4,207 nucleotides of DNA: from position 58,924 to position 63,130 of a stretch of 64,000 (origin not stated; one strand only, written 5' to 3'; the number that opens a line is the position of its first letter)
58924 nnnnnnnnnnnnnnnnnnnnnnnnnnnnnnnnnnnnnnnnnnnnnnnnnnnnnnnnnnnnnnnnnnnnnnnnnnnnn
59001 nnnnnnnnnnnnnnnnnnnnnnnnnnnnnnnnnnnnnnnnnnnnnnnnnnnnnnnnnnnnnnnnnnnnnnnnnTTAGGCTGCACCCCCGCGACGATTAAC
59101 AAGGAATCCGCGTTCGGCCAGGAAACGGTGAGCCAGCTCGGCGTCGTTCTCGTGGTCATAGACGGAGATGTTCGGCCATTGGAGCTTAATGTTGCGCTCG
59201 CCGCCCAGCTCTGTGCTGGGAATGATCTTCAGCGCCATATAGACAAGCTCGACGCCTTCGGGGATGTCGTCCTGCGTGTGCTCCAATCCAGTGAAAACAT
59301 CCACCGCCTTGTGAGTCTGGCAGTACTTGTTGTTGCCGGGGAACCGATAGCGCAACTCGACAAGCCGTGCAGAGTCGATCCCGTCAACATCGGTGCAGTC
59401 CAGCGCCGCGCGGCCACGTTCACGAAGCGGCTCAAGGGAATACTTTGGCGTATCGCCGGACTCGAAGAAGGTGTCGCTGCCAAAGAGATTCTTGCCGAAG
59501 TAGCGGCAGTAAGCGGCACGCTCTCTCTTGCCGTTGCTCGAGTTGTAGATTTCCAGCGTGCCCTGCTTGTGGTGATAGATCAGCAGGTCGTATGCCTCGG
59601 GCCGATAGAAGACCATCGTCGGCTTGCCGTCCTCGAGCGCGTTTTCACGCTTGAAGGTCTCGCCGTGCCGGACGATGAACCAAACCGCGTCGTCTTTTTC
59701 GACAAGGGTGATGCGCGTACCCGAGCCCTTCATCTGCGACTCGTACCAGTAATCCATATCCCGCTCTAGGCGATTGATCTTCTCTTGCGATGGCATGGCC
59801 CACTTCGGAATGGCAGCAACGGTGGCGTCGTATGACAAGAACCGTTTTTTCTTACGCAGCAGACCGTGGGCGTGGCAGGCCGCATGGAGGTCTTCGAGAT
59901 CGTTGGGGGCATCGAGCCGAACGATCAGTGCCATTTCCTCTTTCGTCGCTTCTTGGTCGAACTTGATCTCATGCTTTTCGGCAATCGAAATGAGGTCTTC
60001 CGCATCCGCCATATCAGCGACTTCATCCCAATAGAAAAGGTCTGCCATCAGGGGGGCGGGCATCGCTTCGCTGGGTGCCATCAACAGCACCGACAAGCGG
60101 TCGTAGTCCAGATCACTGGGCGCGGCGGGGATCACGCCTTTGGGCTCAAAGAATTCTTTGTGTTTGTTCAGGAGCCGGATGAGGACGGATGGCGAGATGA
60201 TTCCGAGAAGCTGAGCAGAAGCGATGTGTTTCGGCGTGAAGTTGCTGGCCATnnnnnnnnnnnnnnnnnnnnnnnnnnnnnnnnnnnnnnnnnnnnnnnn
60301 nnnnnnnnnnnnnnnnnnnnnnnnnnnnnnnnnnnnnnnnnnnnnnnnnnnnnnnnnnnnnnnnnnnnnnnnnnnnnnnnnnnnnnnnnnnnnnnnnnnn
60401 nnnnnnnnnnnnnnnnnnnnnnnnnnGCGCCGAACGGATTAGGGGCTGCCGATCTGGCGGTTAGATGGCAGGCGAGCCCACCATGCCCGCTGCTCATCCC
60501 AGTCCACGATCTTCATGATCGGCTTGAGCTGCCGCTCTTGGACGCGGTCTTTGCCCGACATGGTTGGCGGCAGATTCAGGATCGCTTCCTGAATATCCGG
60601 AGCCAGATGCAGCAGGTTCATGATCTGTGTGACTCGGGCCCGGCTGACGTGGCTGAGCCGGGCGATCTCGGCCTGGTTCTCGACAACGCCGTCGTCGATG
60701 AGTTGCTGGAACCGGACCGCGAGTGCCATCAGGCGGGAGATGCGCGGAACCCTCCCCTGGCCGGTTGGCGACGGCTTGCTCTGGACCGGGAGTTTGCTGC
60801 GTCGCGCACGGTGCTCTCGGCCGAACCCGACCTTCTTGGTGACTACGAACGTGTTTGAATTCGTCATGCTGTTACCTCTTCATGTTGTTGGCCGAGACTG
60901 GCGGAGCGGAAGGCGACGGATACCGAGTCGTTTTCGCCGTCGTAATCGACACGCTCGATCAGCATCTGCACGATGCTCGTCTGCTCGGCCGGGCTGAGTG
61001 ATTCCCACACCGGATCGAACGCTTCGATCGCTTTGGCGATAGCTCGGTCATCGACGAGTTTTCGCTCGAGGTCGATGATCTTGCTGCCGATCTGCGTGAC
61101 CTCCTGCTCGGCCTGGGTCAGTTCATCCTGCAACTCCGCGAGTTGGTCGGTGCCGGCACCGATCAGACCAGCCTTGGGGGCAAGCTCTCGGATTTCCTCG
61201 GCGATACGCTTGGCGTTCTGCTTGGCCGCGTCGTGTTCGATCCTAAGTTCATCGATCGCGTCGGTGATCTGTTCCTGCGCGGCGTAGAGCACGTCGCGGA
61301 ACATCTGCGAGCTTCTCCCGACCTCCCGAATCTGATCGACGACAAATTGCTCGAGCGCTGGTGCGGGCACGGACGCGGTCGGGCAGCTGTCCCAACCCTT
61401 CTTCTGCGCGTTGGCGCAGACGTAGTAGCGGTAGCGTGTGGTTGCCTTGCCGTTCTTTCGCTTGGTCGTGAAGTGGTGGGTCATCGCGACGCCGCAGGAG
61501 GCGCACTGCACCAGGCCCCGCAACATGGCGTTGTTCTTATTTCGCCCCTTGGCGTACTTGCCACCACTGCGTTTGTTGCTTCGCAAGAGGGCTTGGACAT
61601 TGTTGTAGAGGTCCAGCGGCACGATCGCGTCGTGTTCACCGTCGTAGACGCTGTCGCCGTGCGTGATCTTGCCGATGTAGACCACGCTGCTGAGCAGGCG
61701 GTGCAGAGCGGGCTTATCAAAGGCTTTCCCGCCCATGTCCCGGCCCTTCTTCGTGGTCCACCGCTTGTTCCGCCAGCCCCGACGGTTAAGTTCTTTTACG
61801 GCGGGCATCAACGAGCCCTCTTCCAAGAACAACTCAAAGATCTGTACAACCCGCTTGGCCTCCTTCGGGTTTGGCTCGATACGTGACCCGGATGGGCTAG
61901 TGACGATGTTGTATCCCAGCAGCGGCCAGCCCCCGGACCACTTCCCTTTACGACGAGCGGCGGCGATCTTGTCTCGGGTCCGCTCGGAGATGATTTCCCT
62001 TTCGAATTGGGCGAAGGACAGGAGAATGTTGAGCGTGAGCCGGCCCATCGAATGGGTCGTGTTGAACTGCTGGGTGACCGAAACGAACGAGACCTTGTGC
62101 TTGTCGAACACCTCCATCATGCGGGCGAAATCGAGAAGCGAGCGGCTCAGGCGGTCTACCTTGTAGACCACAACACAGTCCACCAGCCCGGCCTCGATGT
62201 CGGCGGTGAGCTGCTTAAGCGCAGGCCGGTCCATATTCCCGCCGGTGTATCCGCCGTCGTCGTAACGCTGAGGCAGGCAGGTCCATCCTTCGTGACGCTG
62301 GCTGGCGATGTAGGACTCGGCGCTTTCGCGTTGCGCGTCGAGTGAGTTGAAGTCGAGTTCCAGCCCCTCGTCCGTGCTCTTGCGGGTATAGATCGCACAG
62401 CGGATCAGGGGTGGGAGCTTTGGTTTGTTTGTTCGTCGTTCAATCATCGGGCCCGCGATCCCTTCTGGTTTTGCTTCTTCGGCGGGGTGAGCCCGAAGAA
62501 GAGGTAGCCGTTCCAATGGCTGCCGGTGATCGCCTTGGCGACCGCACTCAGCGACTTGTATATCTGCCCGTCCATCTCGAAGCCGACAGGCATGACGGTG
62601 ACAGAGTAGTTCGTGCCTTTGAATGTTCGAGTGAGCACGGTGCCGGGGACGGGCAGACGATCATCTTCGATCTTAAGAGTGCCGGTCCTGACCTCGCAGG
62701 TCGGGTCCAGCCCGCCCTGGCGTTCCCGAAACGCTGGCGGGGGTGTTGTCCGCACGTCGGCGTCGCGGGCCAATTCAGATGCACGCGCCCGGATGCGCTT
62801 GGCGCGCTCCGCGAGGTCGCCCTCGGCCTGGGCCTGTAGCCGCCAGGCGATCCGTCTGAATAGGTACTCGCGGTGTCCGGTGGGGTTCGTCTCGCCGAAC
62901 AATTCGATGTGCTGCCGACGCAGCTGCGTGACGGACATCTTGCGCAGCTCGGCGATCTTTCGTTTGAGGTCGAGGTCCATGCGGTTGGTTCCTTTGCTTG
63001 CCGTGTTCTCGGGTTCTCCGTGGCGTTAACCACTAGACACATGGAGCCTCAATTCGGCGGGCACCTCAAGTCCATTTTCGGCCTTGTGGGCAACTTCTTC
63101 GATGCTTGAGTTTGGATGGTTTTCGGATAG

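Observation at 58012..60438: Translationally coupled pair of unknown genes (392 aa + 330 aa) behind the serine-recombinase module, insulated by a strong terminator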

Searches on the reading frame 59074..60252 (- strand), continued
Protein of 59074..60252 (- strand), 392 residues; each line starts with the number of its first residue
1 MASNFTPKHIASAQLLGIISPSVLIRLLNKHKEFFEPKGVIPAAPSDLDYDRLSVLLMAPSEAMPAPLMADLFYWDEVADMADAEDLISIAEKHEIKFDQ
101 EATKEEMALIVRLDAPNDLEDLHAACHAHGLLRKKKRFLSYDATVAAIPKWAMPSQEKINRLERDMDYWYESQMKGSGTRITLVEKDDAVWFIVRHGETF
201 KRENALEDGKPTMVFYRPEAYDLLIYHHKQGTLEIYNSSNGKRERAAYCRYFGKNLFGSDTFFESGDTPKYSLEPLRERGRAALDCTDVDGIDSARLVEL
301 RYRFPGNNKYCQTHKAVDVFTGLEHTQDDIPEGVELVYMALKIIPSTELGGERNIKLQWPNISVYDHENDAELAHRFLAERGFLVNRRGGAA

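Call 44: search_protein_families(library=pfam, alignment_id=A4, max_evalue=0.01)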
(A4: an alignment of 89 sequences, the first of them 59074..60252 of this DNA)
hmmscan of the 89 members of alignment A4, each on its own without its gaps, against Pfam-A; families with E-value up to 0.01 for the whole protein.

A. member 1, window:59074-60252:- (392 aa): 0 families

B. families by the number of members that match (of 89 scanned): 0 families

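Call 45: find_related_loci(query=A1, collection=genome_contigs, flank=10000)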
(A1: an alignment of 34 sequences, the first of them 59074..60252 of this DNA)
Query A1 (392 aa) in genome_contigs; peptide patterns used: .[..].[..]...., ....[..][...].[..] (x = any residue, [..] = any of these).
139 stretches matched a pattern; 10 encode a relative of the query (tblastn E <= 1e-3); 10 distinct loci.
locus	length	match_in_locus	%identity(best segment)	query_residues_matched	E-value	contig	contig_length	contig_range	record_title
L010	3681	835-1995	69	1-387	0e+0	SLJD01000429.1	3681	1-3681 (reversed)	MAG: Phycisphaerales bacterium isolate CSSed165cm_224 CSSed16-5cm-142387, whole genome shotgun sequence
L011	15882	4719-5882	65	1-388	5e-172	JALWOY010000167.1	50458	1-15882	MAG: Phycisphaerales bacterium isolate M2_maxbin2_scaf2bin.260 M2_NODE_458_length_50458_cov_9.860325, whole genome shotg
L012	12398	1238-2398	63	1-387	2e-166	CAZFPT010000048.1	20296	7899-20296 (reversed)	MAG TPA_asm: uncultured Planctomycetaceae bacterium isolate SRP332253_co1_280 genome assembly, contig: NODE_4204_length_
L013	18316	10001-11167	61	1-389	1e-163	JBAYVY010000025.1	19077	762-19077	MAG: Phycisphaeraceae bacterium isolate SO_2016_LW3_70 scaffold04117_LW162_2016, whole genome shotgun sequence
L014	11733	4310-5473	62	1-388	3e-163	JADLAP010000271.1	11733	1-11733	MAG: Phycisphaeraceae bacterium isolate SJ132 c_000001788550, whole genome shotgun sequence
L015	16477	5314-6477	60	1-387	7e-160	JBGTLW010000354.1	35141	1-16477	MAG: Phycisphaeraceae bacterium isolate JTS-RE347 k141_9313660, whole genome shotgun sequence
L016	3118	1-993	60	60-391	5e-144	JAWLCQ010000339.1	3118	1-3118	MAG: Phycisphaerae bacterium isolate 15dZY3.bin.65 NODE_31803_length_3118_cov_7.050017, whole genome shotgun sequence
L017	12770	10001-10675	61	1-225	4e-91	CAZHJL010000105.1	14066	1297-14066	MAG TPA_asm: uncultured Phycisphaeraceae bacterium isolate binchicken_co17_446 genome assembly, contig: NODE_9945_length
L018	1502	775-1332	69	202-387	2e-89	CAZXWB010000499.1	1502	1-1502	MAG TPA_asm: uncultured Hyphomonadaceae bacterium isolate binchicken_co8_109 genome assembly, contig: NODE_175802_length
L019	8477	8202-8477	58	1-92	4e-29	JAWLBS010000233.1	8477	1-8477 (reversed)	MAG: Phycisphaerae bacterium isolate 15dZY3.bin.115 NODE_8386_length_8477_cov_5.883624, whole genome shotgun sequence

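Call 46: find_homologous_proteins(query=A4, max_evalue=1e-10)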
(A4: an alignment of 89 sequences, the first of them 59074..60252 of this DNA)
Query A4 (89 sequences) (392 aa, profile of the alignment): 61 proteins with E <= 1e-10 among 8000 candidates.
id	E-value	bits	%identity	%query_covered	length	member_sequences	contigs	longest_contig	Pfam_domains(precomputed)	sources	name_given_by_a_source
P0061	2.9e-143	495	32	99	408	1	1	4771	-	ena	-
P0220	3.4e-122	426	25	99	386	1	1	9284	-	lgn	-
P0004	7.6e-114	399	68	99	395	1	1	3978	-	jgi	-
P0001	1.6e-113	397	100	100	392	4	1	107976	-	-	-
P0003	2.5e-113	397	68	99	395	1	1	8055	-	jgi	-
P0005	1.2e-112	395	67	99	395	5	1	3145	-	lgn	-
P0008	5.0e-112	393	66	99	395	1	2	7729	-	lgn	-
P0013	1.5e-111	391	63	99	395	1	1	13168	-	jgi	jgi:hypothetical protein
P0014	7.0e-111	389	64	99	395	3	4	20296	-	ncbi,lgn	-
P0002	1.9e-110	387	88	99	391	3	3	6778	-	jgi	jgi:hypothetical protein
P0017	2.1e-110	387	63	99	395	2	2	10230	-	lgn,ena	-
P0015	5.3e-110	386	63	100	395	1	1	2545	-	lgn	-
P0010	1.5e-109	384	65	99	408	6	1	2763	-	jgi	-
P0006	1.7e-109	384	67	99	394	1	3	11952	-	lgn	-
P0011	2.8e-109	384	64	99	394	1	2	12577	-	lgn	-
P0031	2.7e-105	370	59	100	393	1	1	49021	-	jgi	-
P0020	8.7e-104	365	61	99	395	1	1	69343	-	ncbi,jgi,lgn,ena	ncbi:MAG: hypothetical protein WC058_02745 [Phycisphaeraceae bacterium]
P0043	7.0e-103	362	57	99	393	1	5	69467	-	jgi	-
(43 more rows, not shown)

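Call 51: find_related_loci(query=A5, collection=viral_contigs, flank=10000)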
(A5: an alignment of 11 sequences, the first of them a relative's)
Query A5 (397 aa) in viral_contigs; peptide patterns used: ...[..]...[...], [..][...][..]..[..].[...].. (x = any residue, [..] = any of these).
87 stretches matched a pattern; 73 encode a relative of the query (tblastn E <= 1e-3); 73 distinct loci.
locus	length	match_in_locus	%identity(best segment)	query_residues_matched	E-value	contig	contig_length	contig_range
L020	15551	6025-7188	50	1-389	2e-113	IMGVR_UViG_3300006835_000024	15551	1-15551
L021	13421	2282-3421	49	1-380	3e-113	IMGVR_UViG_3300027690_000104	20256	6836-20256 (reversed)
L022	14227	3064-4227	49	1-389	2e-112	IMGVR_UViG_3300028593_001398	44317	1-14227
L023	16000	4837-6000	49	1-389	2e-112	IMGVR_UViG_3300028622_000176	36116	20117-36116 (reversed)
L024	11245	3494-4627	46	1-378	1e-109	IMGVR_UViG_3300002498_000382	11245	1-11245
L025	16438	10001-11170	43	1-389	2e-105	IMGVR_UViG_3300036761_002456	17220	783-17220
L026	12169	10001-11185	43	1-396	1e-103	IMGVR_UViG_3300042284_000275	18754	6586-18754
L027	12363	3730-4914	45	1-395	1e-102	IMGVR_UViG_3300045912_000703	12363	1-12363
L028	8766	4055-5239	45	1-395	8e-102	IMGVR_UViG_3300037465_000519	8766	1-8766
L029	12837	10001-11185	43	1-396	3e-101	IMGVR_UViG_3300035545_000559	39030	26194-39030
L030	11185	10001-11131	49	1-380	6e-101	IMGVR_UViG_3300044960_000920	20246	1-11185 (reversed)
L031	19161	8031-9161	49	1-380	6e-101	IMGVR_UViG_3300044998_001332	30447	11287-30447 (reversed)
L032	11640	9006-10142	49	1-380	3e-100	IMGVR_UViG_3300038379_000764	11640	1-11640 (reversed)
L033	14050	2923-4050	49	1-380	3e-100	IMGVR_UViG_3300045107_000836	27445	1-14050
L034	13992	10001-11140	43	1-380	5e-100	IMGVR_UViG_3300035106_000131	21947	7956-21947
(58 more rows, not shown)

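Call 63: search_dna_similar(query=window:59074-60252:-, collection=phages, mode=protein, max_evalue=0.001, max_rows=30)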
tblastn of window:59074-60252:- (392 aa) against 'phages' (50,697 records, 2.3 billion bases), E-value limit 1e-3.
No match.

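Call 64: search_dna_similar(query=P0100, collection=phages, mode=protein, max_evalue=0.001, max_rows=30)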
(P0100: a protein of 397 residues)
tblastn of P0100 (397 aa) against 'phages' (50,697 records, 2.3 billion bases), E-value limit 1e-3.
No match.

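Call 65: search_dna_similar(query=P0100, collection=plasmids, mode=protein, max_evalue=0.001, max_rows=30)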
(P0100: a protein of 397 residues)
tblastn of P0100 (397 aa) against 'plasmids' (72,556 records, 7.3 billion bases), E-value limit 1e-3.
No match.
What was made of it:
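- Tried and rejected: tblastn of A and of a distant relative against cultured phages and plasmids found no match (calls 63-65).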

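Call 66: find_encoding_contigs(protein=P0002, flank=6000, max_places=3)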
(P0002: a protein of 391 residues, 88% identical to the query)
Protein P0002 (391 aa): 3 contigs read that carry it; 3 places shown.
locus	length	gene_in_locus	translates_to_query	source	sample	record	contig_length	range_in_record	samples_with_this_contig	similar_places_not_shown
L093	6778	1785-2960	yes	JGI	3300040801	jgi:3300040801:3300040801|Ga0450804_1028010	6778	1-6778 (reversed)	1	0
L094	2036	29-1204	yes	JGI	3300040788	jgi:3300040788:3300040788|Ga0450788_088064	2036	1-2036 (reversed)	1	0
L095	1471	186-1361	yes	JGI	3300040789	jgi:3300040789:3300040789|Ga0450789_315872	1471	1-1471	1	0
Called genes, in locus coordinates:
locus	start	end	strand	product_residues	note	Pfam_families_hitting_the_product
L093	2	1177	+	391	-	?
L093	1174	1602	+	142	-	-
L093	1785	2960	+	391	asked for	-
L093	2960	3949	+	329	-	-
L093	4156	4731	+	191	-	PF04542:Sigma70_r2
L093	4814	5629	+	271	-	PF12705:PDDEXK_1, PF12684:DUF3799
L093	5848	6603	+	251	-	PF13479:AAA_24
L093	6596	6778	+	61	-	?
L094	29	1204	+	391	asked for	-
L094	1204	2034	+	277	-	?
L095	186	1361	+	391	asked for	-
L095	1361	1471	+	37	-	?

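Call 77: list_cluster_members(proteins=[P0096, P0100, P0107, P0115, P0130, P0150, P0170, P0184, P0200, P0228])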
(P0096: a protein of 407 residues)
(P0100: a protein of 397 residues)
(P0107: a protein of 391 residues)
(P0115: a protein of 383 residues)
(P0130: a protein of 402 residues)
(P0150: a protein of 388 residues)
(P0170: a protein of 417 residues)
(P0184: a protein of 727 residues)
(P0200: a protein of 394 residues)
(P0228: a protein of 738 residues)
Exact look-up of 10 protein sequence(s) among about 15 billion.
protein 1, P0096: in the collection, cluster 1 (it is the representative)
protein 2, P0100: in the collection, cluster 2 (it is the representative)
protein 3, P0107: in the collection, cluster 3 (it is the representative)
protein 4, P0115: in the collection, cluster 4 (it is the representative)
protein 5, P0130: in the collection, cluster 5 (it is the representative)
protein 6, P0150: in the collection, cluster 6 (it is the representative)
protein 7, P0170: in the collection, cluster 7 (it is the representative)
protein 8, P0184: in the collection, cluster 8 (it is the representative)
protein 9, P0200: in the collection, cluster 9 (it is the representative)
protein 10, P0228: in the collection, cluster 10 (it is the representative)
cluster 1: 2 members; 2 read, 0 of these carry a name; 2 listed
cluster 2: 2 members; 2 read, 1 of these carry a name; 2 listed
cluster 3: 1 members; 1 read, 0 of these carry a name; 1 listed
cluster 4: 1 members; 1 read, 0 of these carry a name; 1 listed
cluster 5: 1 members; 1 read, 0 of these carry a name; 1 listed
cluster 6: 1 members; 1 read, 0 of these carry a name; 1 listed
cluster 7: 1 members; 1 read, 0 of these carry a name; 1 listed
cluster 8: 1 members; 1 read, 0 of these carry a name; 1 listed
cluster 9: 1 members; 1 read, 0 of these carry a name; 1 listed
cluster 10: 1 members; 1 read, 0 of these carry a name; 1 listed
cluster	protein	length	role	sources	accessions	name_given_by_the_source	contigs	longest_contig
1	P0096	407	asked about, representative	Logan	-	-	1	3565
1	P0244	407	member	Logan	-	-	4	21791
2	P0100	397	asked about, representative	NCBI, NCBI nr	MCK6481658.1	MAG: hypothetical protein L6R43_16400 [Planctomycetes bacterium] | hypothetical protein [Planctomycetota bacterium]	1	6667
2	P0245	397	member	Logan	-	-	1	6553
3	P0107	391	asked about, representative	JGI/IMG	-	-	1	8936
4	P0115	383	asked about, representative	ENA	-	-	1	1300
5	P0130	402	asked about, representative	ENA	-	-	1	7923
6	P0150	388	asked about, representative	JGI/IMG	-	-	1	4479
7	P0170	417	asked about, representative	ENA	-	-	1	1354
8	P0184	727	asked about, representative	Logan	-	-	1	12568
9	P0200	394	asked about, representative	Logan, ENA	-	-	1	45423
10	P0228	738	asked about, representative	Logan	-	-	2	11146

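Call 91: search_protein_families(library=phrogs, alignment_id=A4, max_evalue=0.001)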
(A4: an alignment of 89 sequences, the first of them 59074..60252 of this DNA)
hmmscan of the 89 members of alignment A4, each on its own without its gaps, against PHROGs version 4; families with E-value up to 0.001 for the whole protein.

A. member 1, window:59074-60252:- (392 aa): 0 families

B. families by the number of members that match (of 89 scanned): 0 families
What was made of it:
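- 59074..60252 (-): Gene A, 392 aa: member of a large uncharacterised family with a predicted RdgC/CENP-N-like fold. No Pfam or PHROG hit for 89 diverse members (calls 44, 91).
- Checked: It also holds for 89 diverse relatives of A (calls 44, 91).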

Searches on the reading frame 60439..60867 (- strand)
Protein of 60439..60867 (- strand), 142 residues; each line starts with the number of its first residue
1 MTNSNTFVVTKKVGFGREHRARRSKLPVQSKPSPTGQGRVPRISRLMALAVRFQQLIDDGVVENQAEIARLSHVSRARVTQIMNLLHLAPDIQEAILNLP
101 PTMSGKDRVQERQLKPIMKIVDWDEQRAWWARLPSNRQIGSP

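Call 3: search_protein_families(library=pfam, proteins=[window:60439-60867:-], max_evalue=1)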
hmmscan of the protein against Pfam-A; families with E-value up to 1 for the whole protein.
window:60439-60867:- (142 aa): 4 families
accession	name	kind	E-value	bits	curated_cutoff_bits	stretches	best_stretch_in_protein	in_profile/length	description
PF17762.8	HTH_ParB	-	0.00078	20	22.6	1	50-98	9-56/102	ParB HTH domain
PF20681.2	DUF6818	-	0.025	15.5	27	1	28-60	37-69/84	Domain of unknown function (DUF6818)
PF13412.12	HTH_24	-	0.056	13.5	21.9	0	64-84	19-39/48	Winged helix-turn-helix DNA-binding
PF04545.22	Sigma70_r4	-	0.14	12.2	24.1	1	64-83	22-41/50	Sigma-70, region 4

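Call 5: search_protein_families(library=phrogs, proteins=[window:60439-60867:-], max_evalue=1)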
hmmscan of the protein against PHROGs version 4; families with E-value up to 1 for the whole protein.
window:60439-60867:- (142 aa): 5 families
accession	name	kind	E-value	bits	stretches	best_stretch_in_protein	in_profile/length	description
phrog_14161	-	other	1.7e-18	68.3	1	36-133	47-141/143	recombinase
phrog_22233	-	unknown function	0.022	16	1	83-115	6-38/70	-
phrog_686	-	DNA, RNA and nucleotide metabolism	0.042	15.1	1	54-83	38-69/76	HTH DNA binding protein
phrog_17612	-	tail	0.043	13.9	1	48-84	104-140/406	tail protein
phrog_10103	-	unknown function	0.35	12.1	1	63-83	22-42/62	-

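Call 6: search_protein_families(library=ncbifam, proteins=[window:60439-60867:-], max_evalue=1)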
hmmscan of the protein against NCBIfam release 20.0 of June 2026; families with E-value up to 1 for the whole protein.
window:60439-60867:- (142 aa): 1 family
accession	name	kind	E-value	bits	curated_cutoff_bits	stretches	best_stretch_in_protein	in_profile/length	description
TIGR00180.1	parB_part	domain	0.00057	19.7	58.45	1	50-98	109-156/186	ParB/RepB/Spo0J family partition protein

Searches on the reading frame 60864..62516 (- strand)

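Call 3: search_protein_families(library=pfam, proteins=[window:60864-62516:-], max_evalue=1)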
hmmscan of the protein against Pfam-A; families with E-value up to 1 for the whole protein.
window:60864-62516:- (550 aa): 11 families
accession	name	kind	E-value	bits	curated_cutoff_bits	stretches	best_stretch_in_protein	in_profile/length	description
PF00239.26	Resolvase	-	7.6e-37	127.1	23.3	1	41-193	2-145/145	Resolvase, N terminal domain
PF13408.12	Zn_ribbon_recom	-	7.3e-15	55.5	25.3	1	331-397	1-58/58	Recombinase zinc beta ribbon domain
PF07508.19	Recombinase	-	2.8e-11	44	21.1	1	217-313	1-101/102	Recombinase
PF19111.5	DUF5798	-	0.052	14.2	27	1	458-497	23-62/89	Family of unknown function (DUF5798)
PF20651.3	EXOC6_Sec15_N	-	0.055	13.9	27.2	1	458-520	37-100/170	Exocyst complex component EXOC6/Sec15, N-terminal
PF07889.17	DUF1664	-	0.14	12.6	34.6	1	398-484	45-121/124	Protein of unknown function (DUF1664)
PF00669.25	Flagellin_N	-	0.15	12.5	26.6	1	411-477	58-123/139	Bacterial flagellin N-terminal helical region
PF09969.14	DUF2203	-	0.21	12.7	24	1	420-489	18-85/122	Uncharacterized conserved protein (DUF2203)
PF03993.17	DUF349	-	0.21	12.4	23.9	1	406-465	6-65/75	Domain of Unknown Function (DUF349)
PF02403.27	Seryl_tRNA_N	-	0.25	12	28.2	1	417-483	34-100/108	Seryl-tRNA synthetase N-terminal domain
PF04606.18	Ogr_Delta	-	0.64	10.4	26.3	0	338-370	2-31/47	Ogr/Delta-like zinc finger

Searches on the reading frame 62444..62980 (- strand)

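Call 3: search_protein_families(library=pfam, proteins=[window:62444-62980:-], max_evalue=1)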
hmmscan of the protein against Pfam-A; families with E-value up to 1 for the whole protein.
window:62444-62980:- (178 aa): 2 families
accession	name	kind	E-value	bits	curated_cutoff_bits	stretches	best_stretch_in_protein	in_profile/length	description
PF11149.13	DUF2924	-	5.3e-40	137.3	31.2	1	7-164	2-134/135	Protein of unknown function (DUF2924)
PF18755.6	RAMA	-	0.032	14.6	35.2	1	112-159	32-83/107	Restriction Enzyme Adenine Methylase Associated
